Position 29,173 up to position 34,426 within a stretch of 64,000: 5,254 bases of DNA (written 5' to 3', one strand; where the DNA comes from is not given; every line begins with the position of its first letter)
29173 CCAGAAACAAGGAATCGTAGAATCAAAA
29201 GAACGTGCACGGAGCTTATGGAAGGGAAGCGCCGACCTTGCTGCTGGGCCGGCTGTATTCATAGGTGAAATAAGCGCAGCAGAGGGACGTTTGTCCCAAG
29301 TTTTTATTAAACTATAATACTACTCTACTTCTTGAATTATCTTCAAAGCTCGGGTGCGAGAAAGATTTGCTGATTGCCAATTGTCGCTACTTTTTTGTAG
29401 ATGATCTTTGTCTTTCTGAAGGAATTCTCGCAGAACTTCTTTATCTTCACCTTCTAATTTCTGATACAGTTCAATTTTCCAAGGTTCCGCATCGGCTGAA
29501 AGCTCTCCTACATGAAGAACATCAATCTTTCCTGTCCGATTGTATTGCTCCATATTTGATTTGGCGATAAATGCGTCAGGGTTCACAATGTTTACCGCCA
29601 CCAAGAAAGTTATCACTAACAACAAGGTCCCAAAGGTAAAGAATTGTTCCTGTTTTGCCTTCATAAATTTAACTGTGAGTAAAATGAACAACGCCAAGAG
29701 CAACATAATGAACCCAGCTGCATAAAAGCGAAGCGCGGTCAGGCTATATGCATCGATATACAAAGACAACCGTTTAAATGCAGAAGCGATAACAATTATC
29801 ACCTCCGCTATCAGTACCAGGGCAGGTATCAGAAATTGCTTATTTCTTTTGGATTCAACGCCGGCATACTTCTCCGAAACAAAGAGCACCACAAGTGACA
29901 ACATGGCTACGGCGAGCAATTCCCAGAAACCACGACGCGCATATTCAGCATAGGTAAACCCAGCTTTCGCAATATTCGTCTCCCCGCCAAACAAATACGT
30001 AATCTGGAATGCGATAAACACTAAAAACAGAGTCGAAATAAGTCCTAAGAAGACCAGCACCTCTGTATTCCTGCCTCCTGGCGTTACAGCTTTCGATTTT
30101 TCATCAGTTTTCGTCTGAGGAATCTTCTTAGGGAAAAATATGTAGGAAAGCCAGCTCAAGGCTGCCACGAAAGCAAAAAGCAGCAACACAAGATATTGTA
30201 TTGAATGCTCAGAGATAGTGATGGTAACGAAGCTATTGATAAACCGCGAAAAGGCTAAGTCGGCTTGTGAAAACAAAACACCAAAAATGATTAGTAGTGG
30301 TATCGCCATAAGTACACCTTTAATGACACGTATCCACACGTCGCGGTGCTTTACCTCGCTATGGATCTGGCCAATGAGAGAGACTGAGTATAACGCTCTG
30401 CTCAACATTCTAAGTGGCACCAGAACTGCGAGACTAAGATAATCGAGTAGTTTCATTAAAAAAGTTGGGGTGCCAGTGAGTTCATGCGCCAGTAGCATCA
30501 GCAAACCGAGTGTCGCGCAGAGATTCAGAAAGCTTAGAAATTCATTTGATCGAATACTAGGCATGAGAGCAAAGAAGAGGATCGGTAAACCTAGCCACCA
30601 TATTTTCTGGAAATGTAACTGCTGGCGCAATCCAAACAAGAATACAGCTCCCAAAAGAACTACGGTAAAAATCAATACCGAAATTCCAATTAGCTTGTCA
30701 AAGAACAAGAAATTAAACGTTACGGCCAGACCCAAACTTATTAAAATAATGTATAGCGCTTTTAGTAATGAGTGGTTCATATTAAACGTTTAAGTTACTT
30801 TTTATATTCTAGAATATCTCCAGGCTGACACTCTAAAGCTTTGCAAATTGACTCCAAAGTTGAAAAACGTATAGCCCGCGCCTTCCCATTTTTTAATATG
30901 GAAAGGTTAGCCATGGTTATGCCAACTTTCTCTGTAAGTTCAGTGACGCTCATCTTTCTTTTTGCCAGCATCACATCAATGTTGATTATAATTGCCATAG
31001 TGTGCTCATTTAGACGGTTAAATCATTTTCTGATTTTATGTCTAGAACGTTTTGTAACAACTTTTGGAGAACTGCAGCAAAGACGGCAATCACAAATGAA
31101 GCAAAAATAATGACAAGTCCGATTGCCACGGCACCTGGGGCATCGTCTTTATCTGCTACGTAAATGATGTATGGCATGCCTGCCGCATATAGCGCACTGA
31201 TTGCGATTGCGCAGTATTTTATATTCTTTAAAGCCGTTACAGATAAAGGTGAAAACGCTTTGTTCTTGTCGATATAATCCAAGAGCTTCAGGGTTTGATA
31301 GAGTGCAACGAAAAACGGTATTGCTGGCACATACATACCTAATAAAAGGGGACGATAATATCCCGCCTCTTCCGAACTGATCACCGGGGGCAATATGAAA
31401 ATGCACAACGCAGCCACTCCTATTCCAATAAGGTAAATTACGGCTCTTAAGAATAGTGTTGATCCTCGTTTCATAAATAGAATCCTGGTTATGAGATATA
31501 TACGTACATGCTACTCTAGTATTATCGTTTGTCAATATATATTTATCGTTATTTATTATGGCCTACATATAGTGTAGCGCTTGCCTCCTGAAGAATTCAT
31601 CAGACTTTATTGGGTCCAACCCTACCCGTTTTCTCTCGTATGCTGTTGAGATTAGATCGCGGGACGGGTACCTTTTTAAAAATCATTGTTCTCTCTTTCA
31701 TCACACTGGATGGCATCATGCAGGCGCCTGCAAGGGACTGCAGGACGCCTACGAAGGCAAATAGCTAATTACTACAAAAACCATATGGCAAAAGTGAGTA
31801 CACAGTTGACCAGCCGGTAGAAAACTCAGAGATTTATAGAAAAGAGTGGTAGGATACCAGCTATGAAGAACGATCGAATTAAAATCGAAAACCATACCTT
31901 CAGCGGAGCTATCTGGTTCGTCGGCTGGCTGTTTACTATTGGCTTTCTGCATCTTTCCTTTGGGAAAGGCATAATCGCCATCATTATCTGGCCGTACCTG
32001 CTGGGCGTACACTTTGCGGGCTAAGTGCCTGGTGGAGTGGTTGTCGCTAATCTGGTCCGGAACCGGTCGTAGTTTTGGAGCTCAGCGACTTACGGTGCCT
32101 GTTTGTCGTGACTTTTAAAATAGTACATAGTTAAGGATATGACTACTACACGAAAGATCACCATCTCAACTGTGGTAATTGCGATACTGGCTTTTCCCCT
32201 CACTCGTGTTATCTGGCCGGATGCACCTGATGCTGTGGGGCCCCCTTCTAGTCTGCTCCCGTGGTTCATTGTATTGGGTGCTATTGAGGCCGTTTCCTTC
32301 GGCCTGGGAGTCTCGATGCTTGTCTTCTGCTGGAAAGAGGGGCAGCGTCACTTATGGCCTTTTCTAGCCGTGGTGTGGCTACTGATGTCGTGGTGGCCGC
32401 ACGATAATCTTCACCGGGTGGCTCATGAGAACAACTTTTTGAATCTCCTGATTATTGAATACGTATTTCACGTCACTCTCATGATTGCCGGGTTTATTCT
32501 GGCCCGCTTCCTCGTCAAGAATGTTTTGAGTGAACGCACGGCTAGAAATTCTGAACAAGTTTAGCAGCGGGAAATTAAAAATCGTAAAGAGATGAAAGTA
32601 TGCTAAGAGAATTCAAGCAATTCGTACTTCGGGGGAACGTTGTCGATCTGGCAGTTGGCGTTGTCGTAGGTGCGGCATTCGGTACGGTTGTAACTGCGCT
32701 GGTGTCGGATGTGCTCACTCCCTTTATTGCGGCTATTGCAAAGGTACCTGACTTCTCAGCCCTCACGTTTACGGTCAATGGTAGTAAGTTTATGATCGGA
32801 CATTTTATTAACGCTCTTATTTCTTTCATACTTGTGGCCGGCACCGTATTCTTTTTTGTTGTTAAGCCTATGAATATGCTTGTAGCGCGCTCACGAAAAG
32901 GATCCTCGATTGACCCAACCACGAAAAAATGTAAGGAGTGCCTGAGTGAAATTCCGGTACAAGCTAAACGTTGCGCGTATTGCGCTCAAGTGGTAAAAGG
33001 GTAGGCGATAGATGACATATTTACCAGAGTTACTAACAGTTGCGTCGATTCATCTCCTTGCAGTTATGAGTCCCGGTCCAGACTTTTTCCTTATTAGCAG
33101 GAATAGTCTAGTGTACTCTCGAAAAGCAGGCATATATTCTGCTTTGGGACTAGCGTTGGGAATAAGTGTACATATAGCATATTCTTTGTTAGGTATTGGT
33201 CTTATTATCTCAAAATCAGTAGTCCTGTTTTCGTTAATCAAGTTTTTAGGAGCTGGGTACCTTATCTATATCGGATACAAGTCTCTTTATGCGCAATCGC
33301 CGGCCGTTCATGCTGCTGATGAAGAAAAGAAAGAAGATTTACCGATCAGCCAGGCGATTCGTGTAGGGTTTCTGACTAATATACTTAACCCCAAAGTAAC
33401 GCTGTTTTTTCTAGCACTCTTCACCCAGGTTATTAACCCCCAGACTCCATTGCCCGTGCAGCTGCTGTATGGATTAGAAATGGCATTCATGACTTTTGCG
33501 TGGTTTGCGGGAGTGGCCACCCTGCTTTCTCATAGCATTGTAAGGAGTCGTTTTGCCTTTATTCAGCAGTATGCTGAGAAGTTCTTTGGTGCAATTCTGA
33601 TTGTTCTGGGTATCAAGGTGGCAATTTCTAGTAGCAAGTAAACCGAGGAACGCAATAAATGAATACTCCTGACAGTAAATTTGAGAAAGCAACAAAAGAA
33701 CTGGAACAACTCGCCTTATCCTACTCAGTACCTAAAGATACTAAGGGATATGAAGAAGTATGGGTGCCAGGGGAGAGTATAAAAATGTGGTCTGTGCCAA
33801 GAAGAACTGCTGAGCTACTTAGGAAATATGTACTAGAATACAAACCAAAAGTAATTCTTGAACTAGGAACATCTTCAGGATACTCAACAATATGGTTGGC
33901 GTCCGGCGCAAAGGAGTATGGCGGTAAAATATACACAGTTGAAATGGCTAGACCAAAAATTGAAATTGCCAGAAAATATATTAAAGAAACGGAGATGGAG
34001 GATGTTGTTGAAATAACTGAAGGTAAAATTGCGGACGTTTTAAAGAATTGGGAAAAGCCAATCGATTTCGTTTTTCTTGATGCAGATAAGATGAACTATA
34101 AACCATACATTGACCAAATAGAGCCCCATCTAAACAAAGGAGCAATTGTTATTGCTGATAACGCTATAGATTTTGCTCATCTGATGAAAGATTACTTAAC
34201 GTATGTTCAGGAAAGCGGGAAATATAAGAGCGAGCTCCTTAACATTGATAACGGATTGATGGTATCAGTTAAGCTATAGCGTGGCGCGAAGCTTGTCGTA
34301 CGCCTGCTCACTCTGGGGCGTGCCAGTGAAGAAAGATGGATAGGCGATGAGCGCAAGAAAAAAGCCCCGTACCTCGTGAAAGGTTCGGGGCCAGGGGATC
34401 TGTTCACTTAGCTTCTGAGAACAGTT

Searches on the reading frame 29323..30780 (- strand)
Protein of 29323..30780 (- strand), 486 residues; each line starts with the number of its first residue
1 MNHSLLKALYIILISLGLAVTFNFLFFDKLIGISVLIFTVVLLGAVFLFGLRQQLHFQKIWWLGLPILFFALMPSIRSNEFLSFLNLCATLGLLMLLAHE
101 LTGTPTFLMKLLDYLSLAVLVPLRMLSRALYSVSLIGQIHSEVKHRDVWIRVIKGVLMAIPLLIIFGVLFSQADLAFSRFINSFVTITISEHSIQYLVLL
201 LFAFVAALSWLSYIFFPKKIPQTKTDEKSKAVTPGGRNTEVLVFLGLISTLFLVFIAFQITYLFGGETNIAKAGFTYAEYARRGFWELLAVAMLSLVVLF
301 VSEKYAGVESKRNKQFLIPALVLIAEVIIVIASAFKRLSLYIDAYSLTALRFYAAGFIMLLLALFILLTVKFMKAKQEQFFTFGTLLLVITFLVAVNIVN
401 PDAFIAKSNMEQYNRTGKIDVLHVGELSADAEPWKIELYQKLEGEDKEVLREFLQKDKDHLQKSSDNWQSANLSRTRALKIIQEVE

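Call 72: search_protein_families(library=pfam, proteins=[window:29323-30780:-], max_evalue=0.0001)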
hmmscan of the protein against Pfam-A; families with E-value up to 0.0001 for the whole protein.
window:29323-30780:- (486 aa): 1 family
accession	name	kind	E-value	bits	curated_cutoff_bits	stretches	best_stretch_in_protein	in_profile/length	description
PF13687.11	DUF4153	-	4.9e-77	260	27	1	66-433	3-368/373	Domain of unknown function (DUF4153)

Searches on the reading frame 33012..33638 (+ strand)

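Call 72: search_protein_families(library=pfam, proteins=[window:33012-33638:+], max_evalue=0.0001)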
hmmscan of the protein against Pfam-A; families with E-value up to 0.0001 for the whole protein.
window:33012-33638:+ (209 aa): 1 family
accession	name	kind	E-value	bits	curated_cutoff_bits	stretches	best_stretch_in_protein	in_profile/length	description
PF01810.24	LysE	-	2.8e-33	115.5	25.6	1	17-206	3-192/193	LysE type translocator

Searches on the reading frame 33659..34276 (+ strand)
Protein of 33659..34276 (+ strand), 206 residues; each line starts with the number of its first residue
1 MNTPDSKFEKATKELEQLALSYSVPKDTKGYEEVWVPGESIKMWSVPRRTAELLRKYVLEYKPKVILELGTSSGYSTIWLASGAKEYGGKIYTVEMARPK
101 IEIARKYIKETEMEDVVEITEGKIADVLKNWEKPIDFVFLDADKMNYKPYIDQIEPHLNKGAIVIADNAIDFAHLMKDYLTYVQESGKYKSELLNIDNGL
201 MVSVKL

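Call 72: search_protein_families(library=pfam, proteins=[window:33659-34276:+], max_evalue=0.0001)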
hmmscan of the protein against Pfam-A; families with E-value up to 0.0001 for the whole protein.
window:33659-34276:+ (206 aa): 3 families
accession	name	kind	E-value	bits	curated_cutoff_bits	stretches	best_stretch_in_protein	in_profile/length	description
PF13578.12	Methyltransf_24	-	1.6e-17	64.7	26.3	1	67-168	1-104/105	Methyltransferase domain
PF01596.23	Methyltransf_3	-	1.5e-16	60.8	22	1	45-174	27-160/204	O-methyltransferase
PF13847.12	Methyltransf_31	-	6.2e-06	26.4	27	1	64-181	5-127/145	Methyltransferase domain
